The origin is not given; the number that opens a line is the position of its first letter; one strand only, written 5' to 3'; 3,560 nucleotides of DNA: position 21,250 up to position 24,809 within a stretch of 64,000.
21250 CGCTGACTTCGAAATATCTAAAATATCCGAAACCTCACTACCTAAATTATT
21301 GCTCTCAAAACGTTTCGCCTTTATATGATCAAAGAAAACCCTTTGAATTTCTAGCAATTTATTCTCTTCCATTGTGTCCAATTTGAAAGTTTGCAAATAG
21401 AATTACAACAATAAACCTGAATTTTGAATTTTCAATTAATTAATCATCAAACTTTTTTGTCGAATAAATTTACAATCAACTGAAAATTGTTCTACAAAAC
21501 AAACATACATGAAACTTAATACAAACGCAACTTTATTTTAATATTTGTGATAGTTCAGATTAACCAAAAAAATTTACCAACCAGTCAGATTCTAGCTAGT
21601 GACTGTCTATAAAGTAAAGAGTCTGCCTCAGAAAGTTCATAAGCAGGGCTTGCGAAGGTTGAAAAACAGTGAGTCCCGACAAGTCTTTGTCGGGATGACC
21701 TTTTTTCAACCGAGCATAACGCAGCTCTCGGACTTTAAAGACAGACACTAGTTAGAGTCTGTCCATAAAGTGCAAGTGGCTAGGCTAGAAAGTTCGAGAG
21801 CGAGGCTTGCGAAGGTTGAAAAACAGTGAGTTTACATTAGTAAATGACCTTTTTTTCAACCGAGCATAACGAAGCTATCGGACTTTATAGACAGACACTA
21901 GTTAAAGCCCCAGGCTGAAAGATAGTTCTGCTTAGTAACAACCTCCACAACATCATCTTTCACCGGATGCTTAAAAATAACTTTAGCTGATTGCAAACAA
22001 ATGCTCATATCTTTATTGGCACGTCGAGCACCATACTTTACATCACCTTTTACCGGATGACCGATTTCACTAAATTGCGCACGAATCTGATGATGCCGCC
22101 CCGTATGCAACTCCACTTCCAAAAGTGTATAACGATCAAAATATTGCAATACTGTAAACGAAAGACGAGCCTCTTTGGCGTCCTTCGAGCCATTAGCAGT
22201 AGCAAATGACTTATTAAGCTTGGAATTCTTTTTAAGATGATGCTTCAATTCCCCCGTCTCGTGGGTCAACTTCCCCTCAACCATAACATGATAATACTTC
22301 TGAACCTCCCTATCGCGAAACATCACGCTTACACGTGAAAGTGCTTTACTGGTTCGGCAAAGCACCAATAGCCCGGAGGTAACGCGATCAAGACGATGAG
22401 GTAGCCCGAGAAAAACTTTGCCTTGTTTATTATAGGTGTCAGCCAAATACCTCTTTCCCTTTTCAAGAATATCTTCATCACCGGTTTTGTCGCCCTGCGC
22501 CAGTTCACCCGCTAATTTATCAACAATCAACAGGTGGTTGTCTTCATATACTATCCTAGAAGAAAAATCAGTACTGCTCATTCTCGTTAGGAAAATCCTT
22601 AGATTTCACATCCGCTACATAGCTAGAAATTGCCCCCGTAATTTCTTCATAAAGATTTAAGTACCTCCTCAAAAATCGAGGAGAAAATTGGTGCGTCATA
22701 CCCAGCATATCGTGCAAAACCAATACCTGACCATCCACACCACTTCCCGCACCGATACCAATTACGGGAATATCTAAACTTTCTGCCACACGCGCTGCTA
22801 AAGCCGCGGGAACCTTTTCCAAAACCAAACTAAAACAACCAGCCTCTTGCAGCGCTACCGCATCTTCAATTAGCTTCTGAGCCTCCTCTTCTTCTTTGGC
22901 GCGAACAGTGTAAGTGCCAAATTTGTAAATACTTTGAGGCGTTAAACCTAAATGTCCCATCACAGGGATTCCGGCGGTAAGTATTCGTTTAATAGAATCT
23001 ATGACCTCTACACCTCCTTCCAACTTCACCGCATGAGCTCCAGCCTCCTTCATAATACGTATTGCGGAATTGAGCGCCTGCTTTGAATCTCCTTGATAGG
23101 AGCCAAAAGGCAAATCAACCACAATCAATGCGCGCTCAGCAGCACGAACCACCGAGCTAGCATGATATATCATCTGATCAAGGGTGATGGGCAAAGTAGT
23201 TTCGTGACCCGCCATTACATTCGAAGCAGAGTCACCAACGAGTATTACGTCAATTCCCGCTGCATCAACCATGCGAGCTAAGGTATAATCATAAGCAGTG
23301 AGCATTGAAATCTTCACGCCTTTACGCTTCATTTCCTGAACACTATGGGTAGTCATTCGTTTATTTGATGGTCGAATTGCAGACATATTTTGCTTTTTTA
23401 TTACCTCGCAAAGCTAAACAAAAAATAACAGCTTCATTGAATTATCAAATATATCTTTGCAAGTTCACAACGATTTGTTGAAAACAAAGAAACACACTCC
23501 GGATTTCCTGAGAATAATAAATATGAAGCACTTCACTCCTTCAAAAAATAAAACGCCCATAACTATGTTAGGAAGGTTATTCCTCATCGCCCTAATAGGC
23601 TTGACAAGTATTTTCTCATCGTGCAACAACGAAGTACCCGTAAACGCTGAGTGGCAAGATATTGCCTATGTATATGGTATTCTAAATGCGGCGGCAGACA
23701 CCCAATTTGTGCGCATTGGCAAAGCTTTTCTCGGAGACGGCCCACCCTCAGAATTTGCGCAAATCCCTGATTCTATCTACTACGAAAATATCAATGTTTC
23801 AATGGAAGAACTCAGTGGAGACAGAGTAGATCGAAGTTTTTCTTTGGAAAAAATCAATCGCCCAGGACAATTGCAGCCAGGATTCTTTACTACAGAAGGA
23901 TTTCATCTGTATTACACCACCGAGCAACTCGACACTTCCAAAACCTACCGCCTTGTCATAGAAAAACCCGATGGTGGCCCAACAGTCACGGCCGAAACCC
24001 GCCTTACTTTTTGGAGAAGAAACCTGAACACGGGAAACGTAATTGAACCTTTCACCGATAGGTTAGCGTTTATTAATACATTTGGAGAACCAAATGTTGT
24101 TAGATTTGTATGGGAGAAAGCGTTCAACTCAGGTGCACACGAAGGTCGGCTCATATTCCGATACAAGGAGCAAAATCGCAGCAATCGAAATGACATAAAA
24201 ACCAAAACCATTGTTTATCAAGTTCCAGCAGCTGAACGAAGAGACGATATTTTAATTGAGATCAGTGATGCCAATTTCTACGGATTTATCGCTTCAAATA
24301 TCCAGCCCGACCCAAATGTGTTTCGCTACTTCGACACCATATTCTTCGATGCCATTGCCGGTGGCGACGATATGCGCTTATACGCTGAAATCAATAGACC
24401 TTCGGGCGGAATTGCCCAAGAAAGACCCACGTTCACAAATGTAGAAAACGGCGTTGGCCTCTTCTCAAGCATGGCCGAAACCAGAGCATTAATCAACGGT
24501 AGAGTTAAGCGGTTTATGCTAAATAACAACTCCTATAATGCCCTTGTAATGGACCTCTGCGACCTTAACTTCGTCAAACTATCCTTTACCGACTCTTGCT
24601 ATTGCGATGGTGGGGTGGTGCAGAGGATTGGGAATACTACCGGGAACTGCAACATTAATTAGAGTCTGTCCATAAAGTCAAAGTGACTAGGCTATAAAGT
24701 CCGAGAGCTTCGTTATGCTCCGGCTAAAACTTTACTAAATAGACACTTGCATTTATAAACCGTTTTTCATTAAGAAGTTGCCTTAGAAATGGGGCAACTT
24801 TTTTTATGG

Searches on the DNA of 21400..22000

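Call 52: search_rna_families(source=window, start=21400, end=22000, threshold=evalue, max_evalue=1)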
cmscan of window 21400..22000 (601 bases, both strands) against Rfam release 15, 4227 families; matches with E-value up to 1: 1.
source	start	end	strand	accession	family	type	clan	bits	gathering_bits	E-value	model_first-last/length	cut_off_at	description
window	21769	21868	+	RF00350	snoZ152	Gene; snRNA; snoRNA; CD-box;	-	19.2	50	0.96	1-109/109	no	Small nucleolar RNA Z152/R70/R12/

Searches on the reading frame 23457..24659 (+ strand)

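Call 58: search_protein_families(library=pfam, proteins=[window:23457-24659:+])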
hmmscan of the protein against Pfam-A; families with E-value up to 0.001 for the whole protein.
window:23457-24659:+ (401 aa): 1 family
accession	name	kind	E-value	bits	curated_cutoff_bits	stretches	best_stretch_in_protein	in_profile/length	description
PF14054.11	DUF4249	-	1.1e-10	42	28.5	1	71-183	17-105/269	Domain of unknown function (DUF4249)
